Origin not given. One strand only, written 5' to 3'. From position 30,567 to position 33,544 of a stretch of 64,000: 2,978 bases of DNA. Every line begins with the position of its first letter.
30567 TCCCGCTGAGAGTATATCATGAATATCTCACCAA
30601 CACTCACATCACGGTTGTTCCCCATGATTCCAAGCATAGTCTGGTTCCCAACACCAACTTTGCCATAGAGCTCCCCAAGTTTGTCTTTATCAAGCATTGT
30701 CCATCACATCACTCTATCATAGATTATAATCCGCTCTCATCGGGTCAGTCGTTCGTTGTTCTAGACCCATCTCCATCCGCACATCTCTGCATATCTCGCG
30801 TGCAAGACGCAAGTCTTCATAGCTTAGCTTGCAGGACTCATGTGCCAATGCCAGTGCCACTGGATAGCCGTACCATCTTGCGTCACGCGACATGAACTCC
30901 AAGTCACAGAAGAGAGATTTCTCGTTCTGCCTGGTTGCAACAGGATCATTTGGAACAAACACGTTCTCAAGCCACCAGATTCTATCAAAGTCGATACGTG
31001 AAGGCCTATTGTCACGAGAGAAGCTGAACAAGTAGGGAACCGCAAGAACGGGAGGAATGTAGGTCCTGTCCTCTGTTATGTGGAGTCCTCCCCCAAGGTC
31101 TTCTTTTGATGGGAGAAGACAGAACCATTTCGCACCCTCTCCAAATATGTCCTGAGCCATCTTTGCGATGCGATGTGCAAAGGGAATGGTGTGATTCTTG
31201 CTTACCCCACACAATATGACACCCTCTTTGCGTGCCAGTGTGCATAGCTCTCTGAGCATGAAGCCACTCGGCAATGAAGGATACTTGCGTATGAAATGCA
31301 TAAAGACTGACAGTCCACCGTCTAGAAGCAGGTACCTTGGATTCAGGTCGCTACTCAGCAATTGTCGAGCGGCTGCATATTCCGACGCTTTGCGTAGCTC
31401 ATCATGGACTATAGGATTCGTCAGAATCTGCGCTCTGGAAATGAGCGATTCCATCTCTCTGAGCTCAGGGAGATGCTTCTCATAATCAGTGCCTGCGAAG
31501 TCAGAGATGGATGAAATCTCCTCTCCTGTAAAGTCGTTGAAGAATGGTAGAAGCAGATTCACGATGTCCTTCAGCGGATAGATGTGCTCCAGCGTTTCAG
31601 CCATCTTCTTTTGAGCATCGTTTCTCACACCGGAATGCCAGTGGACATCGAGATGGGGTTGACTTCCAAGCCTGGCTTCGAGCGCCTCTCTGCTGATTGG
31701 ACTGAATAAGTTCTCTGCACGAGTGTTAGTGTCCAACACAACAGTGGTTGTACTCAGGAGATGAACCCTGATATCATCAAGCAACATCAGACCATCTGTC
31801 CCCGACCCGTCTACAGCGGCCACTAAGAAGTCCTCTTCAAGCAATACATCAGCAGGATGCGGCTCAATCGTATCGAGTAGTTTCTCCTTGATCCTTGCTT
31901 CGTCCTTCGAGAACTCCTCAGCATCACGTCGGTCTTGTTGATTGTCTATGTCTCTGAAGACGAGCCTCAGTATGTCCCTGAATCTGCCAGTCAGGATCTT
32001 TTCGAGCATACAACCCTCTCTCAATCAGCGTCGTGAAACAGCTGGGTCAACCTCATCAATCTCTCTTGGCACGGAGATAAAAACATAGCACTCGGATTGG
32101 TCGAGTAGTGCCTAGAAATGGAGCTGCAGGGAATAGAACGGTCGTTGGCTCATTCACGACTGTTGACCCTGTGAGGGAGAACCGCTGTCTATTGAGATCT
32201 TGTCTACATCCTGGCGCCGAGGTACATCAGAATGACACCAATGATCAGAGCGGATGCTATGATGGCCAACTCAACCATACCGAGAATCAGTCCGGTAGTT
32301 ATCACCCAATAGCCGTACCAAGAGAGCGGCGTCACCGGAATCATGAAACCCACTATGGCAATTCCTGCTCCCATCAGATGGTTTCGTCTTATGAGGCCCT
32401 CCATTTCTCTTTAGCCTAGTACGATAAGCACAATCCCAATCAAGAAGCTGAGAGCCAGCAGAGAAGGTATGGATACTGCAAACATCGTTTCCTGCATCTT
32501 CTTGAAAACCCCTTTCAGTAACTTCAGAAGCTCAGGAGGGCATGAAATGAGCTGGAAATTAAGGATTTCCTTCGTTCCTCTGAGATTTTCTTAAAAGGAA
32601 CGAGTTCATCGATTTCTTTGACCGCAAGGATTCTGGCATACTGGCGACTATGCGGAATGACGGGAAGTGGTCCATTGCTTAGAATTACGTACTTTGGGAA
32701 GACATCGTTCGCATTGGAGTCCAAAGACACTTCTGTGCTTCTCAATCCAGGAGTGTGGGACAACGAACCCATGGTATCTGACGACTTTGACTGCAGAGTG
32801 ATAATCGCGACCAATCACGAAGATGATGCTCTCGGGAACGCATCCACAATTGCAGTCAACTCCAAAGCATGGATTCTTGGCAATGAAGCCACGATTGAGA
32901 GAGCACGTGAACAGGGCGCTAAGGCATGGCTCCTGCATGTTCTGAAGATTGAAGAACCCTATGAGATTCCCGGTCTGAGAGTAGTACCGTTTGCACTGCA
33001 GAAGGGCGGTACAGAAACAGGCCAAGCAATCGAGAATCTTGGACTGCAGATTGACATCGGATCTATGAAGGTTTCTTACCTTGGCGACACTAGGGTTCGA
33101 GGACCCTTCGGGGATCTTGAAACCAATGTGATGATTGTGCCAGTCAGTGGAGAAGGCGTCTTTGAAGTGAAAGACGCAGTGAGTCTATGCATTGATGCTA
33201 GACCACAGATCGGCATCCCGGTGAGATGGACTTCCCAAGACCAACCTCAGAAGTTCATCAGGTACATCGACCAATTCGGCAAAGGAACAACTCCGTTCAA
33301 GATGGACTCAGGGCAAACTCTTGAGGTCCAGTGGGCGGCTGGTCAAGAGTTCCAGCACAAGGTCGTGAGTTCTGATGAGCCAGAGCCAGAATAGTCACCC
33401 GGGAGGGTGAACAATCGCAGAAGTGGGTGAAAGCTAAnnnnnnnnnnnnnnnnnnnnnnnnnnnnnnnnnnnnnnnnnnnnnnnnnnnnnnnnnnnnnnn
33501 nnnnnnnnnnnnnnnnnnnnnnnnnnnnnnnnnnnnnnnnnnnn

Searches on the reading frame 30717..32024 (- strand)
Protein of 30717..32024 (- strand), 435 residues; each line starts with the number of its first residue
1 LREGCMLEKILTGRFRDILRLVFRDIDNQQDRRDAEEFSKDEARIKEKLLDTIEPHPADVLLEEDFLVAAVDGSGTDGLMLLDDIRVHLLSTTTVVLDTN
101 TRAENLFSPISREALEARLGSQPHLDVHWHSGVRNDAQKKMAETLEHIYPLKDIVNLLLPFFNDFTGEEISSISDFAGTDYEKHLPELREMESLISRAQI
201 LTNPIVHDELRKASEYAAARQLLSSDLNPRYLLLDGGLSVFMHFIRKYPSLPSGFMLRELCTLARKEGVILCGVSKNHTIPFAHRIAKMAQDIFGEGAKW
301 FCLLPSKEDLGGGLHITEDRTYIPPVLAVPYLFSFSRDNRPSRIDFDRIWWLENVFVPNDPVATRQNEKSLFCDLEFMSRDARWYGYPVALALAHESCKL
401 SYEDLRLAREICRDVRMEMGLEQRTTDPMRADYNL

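Call 13: search_protein_families(library=pfam, proteins=[window:30717-32024:-], max_evalue=0.001)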
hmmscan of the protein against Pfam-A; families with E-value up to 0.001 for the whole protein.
window:30717-32024:- (435 aa): 1 family
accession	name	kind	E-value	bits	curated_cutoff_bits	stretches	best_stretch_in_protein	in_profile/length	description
PF09376.16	NurA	-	0.00051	20.1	21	0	207-279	71-140/254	NurA domain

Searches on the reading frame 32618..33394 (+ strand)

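Call 13: search_protein_families(library=pfam, proteins=[window:32618-33394:+], max_evalue=0.001)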
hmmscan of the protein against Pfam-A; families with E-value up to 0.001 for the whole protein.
window:32618-33394:+ (258 aa): 2 families
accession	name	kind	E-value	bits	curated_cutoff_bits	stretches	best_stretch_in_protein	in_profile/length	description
PF13483.12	Lactamase_B_3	-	2.9e-12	47.3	24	1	22-202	1-159/160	Beta-lactamase superfamily domain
PF12706.13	Lactamase_B_2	-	0.00037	20.6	27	1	58-191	30-187/200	Beta-lactamase superfamily domain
